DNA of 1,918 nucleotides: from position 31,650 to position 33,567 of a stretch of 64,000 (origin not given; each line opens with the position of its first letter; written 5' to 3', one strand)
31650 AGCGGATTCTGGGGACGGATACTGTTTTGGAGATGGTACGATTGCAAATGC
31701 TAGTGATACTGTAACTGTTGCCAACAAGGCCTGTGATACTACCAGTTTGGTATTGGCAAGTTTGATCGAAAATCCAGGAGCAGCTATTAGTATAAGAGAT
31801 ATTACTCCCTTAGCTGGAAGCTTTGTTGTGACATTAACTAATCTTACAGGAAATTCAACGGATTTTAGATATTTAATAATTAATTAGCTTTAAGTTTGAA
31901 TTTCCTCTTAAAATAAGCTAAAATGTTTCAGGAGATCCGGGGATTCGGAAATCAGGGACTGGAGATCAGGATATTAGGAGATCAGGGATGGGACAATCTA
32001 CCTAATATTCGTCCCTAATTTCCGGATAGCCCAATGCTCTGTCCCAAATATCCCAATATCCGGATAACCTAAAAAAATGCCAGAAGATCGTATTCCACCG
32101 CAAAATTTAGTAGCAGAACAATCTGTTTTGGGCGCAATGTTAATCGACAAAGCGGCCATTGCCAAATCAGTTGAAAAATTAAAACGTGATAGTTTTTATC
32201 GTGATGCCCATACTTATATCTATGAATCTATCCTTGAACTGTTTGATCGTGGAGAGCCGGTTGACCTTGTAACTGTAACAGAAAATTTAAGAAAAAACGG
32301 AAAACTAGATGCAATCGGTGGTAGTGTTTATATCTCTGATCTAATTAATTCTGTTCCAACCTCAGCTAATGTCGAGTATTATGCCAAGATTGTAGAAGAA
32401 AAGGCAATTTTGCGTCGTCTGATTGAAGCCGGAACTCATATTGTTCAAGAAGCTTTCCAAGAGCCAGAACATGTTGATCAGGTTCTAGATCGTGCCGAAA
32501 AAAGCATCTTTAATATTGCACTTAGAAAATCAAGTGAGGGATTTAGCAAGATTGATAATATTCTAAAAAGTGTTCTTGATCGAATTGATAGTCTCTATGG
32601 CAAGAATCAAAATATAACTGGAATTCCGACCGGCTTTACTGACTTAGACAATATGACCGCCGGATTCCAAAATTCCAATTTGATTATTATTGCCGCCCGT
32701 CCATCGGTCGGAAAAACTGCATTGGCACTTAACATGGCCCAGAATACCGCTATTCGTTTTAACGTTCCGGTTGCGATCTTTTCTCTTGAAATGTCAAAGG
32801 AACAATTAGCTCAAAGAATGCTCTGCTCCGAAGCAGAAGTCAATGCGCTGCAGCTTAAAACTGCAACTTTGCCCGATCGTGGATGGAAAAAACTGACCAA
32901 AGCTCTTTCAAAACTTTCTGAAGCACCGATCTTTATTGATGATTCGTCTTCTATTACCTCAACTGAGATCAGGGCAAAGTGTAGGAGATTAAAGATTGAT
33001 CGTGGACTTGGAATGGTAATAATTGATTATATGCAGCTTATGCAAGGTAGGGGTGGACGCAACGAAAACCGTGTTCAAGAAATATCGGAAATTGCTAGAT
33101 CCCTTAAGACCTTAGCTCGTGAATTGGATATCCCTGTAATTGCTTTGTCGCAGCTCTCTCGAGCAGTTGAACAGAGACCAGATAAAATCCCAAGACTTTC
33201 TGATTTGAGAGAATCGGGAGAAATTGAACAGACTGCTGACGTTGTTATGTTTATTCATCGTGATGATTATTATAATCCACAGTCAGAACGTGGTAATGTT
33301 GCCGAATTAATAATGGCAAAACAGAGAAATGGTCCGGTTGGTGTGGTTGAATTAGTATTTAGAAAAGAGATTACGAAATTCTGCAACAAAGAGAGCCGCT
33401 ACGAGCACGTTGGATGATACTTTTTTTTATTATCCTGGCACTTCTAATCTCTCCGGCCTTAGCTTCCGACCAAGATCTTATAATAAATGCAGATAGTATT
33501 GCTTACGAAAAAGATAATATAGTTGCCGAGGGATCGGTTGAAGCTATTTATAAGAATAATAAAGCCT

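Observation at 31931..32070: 140-bp dyad-symmetric, repeat-dense leader upstream of dnaB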

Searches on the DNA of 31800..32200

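Call 54: search_rna_families(source=window, start=31800, end=32200, threshold=evalue, max_evalue=10)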
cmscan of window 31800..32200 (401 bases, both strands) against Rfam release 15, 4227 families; matches with E-value up to 10: 2.
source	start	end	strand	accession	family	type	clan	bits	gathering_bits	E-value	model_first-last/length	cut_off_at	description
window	31961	32069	-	RF03769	mir-3913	Gene; miRNA;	-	13.9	100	8.4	1-100/100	no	mir-3913 microRNA precursor family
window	32107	32200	+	RF01673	PhrS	Gene; sRNA;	-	9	37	5.9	1-97/212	3'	PhrS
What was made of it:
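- On Any Rfam family: At E-value up to 10 the only overlapping match is a chance one, mir-3913 at 13.9 bits against a gathering score of 100 (call 54).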

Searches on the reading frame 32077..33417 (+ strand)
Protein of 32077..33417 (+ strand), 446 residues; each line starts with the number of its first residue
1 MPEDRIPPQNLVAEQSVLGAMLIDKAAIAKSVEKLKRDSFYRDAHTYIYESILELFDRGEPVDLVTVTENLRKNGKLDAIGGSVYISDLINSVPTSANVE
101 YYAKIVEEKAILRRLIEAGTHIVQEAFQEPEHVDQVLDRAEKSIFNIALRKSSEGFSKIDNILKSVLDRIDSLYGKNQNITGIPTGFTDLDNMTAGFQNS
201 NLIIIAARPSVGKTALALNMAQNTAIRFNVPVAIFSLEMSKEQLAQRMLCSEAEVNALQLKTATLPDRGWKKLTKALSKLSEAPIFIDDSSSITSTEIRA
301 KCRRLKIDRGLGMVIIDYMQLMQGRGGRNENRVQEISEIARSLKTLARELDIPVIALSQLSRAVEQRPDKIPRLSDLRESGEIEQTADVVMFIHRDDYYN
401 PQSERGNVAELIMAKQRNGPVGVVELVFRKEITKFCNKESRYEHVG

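Call 13: search_protein_families(library=pfam, proteins=[window:32077-33417:+])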
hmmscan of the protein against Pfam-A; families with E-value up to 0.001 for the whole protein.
window:32077-33417:+ (446 aa): 4 families
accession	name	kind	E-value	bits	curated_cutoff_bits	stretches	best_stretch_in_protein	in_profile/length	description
PF03796.21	DnaB_C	-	1.2e-111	372.6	27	1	182-437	1-255/255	DnaB-like helicase C terminal domain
PF00772.26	DnaB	-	8.8e-35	119.3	23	1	7-108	2-103/103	DnaB-like helicase N terminal domain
PF13481.12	AAA_25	-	2.7e-13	50.4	27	1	199-360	32-190/195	AAA domain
PF06745.19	ATPase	-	1.8e-06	28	26.6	1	183-259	1-78/231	KaiC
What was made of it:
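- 32077..33417 (+): dnaB (replicative DNA helicase, 446 aa). Pfam DnaB (8.8e-35) and DnaB_C (1.2e-111) (call 13).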

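Call 14: find_encoding_contigs(protein=window:32077-33417:+, flank=3000, max_places=10)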
Protein window:32077-33417:+ (446 aa): 12 contigs read that carry it; 4 places shown.
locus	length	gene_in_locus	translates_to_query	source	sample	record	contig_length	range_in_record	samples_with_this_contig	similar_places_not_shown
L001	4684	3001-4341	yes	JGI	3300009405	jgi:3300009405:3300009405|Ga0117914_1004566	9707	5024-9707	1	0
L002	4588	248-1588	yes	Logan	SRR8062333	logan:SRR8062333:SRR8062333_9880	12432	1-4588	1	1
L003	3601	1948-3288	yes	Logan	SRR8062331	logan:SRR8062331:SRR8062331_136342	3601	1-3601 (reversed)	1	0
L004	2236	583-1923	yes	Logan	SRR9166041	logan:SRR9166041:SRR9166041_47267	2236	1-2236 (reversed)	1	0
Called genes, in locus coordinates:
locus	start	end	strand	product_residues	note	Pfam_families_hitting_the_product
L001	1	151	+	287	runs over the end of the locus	-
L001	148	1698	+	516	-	PF00395:SLH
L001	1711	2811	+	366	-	-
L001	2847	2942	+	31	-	-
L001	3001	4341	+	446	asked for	PF00772:DnaB, PF03796:DnaB_C, PF13481:AAA_25, PF06745:ATPase (weak)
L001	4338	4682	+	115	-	?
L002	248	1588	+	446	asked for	PF00772:DnaB, PF03796:DnaB_C, PF13481:AAA_25, PF06745:ATPase (weak)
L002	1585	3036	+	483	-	-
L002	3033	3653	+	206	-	PF13521:AAA_28 (weak), PF02223:Thymidylate_kin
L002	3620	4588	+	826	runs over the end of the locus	PF01411:tRNA-synt_2c, PF07973:tRNA_SAD, PF02272:DHHA1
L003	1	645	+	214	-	?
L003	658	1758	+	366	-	-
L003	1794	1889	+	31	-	-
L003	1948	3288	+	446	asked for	PF00772:DnaB, PF03796:DnaB_C, PF13481:AAA_25, PF06745:ATPase (weak)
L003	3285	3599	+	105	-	?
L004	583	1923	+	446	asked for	PF00772:DnaB, PF03796:DnaB_C, PF13481:AAA_25, PF06745:ATPase (weak)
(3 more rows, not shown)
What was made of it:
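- Gene finders call the ORF in three assemblies (call 14).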

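Call 15: find_related_loci(query=window:32077-33417:+, collection=genome_contigs, flank=3000)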
Query window:32077-33417:+ (446 aa) in genome_contigs; peptide patterns used: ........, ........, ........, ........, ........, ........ (x = any residue, [..] = any of these).
599 stretches matched a pattern (row limit reached: there are more); 587 encode a relative of the query (tblastn E <= 1e-3); the best 80 are kept; 80 distinct loci.
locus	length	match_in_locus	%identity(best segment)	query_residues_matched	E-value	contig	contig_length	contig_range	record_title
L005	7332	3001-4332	77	1-445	0e+0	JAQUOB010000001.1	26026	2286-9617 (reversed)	MAG: Candidatus Margulisiibacteriota bacterium isolate STD1_191 NODE_3936_length_26026_cov_5.805166_Sandtown_D1, whole g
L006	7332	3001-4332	76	1-445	0e+0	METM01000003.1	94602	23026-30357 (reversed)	MAG: candidate division WOR-1 bacterium RIFCSPHIGHO2_01_FULL_53_15 rifcsphigho2_01_scaffold_1180, whole genome shotgun s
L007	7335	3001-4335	75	1-446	0e+0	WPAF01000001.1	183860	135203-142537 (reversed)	MAG: Candidatus Saganbacteria bacterium isolate X2_MaxBin.013 scaffold_34, whole genome shotgun sequence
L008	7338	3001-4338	76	1-446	0e+0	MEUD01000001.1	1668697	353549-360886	MAG: candidate division WOR-1 bacterium RIFOXYB2_FULL_45_9 RIFOXYB2_FULL_WOR_1_45_9_curated_complete, whole genome shotg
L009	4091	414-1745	76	1-445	0e+0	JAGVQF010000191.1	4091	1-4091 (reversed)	MAG: Candidatus Saganbacteria bacterium isolate DeMMO3_43 c_000000013146, whole genome shotgun sequence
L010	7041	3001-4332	75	1-445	0e+0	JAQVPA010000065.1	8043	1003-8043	MAG: Candidatus Margulisiibacteriota bacterium isolate STF1_193 NODE_31129_length_8043_cov_2.728777_Sandtown_F1, whole g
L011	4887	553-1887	74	1-446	0e+0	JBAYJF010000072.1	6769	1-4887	MAG: Candidatus Margulisiibacteriota bacterium isolate SO_2016_GW1_49 scaffold21568_OW334_2016, whole genome shotgun seq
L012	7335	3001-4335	75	1-445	0e+0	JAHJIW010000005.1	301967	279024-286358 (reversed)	MAG: Candidatus Margulisiibacteriota bacterium isolate Modern_marine_rock_biofilm.mb.116 Modern_marine_roc.mb.116_k141_2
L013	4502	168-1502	74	1-446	0e+0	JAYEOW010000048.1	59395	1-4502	MAG: Candidatus Margulisiibacteriota bacterium isolate MAG019 MAG019_48, whole genome shotgun sequence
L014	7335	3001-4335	75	1-446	0e+0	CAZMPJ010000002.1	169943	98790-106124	MAG TPA_asm: uncultured bacterium isolate SRP200020_co3_325 genome assembly, contig: NODE_46_length_169943_cov_7.305148,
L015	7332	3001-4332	69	1-446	0e+0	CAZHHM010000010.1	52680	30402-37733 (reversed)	MAG TPA_asm: uncultured bacterium isolate SRP220891_co1_490 genome assembly, contig: NODE_1165_length_52680_cov_9.386641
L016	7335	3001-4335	74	1-446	0e+0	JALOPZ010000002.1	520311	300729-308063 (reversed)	MAG: Candidatus Margulisiibacteriota bacterium isolate Prado142 scaffold_1, whole genome shotgun sequence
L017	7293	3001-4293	59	4-435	8e-168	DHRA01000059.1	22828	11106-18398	MAG TPA_asm: Firmicutes bacterium UBA5324 UBA5324_contig_4248, whole genome shotgun sequence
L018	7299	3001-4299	54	4-437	4e-167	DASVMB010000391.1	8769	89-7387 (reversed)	MAG TPA_asm: Bacillota bacterium isolate SMAG_U3089 k141_272573, whole genome shotgun sequence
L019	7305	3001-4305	55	4-437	2e-167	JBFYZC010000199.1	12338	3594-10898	MAG: Bacillota bacterium isolate PPR_0424 PPR_0424.fa_k121_679546, whole genome shotgun sequence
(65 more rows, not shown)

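Call 21: find_homologous_proteins(query=window:32077-33417:+, max_evalue=1e-100)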
Query window:32077-33417:+ (446 aa): 7927 proteins with E <= 1e-100 among 8000 candidates; the best 120 are listed.
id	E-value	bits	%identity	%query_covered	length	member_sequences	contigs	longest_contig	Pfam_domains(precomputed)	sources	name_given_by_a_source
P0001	8.5e-286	965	100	100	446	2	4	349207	PF06745.20,PF03796.22,PF00772.27,PF13481.13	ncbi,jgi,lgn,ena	-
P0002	3.1e-249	845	85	100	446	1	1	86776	PF06745.20,PF03796.22,PF00772.27,PF13481.13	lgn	-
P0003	6.1e-247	837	84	100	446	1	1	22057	PF03796.22,PF00772.27,PF13481.13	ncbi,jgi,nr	ncbi:MAG: replicative DNA helicase [Candidatus Saganbacteria bacterium]|nr:replicative DNA helicase 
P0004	1.5e-246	836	84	100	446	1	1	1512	PF03796.22,PF00772.27,PF13481.13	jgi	-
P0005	1.7e-246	836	83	100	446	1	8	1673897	PF06745.20,PF03796.22,PF00772.27,PF13481.13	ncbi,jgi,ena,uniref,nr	ncbi:replicative DNA helicase [candidate division WOR-1 bacterium RIFOXYA12_FULL_43_27]|uniref:Repli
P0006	3.3e-241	818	81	100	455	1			PF06745.20,PF03796.22,PF00772.27,PF13481.13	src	-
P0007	5.3e-237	804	80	100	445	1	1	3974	PF03796.22,PF00772.27,PF13481.13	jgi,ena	jgi:replicative DNA helicase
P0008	2.3e-236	802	81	100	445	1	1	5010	PF03796.22,PF00772.27,PF13481.13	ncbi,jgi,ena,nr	ncbi:MAG TPA: replicative DNA helicase [Candidatus Omnitrophota bacterium]|nr:replicative DNA helica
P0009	7.5e-236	801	80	100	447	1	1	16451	PF03796.22,PF00772.27,PF13481.13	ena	-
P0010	2.1e-235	799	79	100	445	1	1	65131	PF06745.20,PF03796.22,PF00772.27,PF13481.13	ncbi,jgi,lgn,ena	ncbi:MAG: replicative DNA helicase [Candidatus Margulisiibacteriota bacterium]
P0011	2.4e-235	799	83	96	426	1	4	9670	PF06745.20,PF03796.22,PF00772.27,PF13481.13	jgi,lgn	-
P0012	4.7e-235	798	80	100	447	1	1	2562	PF06745.20,PF03796.22,PF00772.27,PF13481.13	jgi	-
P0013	2.4e-234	796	79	100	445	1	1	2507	PF06745.20,PF03796.22,PF00772.27,PF13481.13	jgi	-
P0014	3.8e-234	795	80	100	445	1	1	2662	PF06745.20,PF03796.22,PF00772.27,PF13481.13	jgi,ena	-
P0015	1.5e-233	793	80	100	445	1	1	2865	PF03796.22,PF00772.27,PF13481.13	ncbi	-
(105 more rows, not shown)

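Call 22: find_encoding_contigs(protein=P0002, flank=10000, max_places=2)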
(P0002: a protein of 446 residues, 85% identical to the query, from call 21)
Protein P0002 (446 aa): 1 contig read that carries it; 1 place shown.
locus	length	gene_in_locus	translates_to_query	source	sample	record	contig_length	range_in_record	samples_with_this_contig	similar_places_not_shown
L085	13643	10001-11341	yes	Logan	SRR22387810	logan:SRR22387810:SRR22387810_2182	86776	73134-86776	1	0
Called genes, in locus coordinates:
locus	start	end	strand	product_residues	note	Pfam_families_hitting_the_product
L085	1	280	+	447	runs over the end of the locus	PF13727:CoA_binding_3, PF02397:Bac_transf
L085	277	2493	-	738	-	PF19077:Big_13 (faint), PF15418:DUF4625 (faint)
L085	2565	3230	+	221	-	PF08032:SpoU_sub_bind (weak), PF00588:SpoU_methylase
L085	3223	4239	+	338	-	PF02912:Phe_tRNA-synt_N, PF01409:tRNA-synt_2d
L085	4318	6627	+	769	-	PF03483:B3_4, PF03484:B5, PF17759:tRNA_synthFbeta, PF03147:FDX-ACB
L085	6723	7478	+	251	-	-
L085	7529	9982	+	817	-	PF01624:MutS_I, PF05188:MutS_II, PF05192:MutS_III, PF05190:MutS_IV, PF00488:MutS_V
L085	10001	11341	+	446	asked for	PF00772:DnaB, PF03796:DnaB_C, PF13481:AAA_25, PF06745:ATPase (faint)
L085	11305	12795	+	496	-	-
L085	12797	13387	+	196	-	PF02223:Thymidylate_kin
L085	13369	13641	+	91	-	?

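Call 23: find_encoding_contigs(protein=P0003, flank=10000, max_places=2)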
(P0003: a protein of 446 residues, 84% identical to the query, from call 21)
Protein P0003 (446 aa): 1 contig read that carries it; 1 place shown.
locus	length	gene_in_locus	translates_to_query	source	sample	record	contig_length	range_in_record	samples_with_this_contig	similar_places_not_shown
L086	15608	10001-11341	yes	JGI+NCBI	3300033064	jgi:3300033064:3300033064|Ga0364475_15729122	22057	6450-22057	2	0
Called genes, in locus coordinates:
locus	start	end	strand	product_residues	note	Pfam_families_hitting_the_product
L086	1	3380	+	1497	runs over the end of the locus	-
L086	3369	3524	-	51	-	-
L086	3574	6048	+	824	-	PF01624:MutS_I, PF05188:MutS_II, PF05192:MutS_III, PF05190:MutS_IV, PF00488:MutS_V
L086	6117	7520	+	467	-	-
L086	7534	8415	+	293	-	-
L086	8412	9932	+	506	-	PF00395:SLH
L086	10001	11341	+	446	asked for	PF00772:DnaB, PF03796:DnaB_C, PF13481:AAA_25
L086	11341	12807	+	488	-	-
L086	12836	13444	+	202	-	PF02223:Thymidylate_kin, PF13521:AAA_28 (weak)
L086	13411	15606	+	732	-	PF01411:tRNA-synt_2c, PF07973:tRNA_SAD, PF02272:DHHA1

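Call 24: find_encoding_contigs(protein=P0005, flank=10000, max_places=2)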
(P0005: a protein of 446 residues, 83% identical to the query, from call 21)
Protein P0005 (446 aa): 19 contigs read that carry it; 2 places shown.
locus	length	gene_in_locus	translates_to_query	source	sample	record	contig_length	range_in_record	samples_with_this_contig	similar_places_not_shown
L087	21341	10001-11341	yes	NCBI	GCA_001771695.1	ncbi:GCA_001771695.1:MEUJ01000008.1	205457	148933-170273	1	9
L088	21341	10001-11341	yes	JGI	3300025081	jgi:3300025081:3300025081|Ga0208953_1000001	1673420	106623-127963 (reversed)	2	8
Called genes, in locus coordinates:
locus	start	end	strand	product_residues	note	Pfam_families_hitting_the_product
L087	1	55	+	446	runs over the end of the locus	PF13727:CoA_binding_3, PF02397:Bac_transf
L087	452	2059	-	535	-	-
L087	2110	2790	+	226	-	PF08032:SpoU_sub_bind, PF22435:MRM3-like_sub_bind, PF00588:SpoU_methylase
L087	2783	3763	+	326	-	PF02912:Phe_tRNA-synt_N, PF01409:tRNA-synt_2d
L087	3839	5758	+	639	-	PF03483:B3_4, PF03484:B5, PF17759:tRNA_synthFbeta, PF03147:FDX-ACB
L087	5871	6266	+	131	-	-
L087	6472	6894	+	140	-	-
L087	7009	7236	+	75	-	-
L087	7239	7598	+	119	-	-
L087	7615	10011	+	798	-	PF01624:MutS_I, PF05188:MutS_II, PF05192:MutS_III, PF05190:MutS_IV, PF00488:MutS_V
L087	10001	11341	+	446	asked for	PF00772:DnaB, PF06745:ATPase (faint), PF03796:DnaB_C, PF13481:AAA_25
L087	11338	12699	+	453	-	-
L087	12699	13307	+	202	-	PF02223:Thymidylate_kin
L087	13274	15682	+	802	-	PF01411:tRNA-synt_2c, PF07973:tRNA_SAD, PF02272:DHHA1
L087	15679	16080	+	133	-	PF03652:RuvX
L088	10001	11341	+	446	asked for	PF00772:DnaB, PF06745:ATPase (faint), PF03796:DnaB_C, PF13481:AAA_25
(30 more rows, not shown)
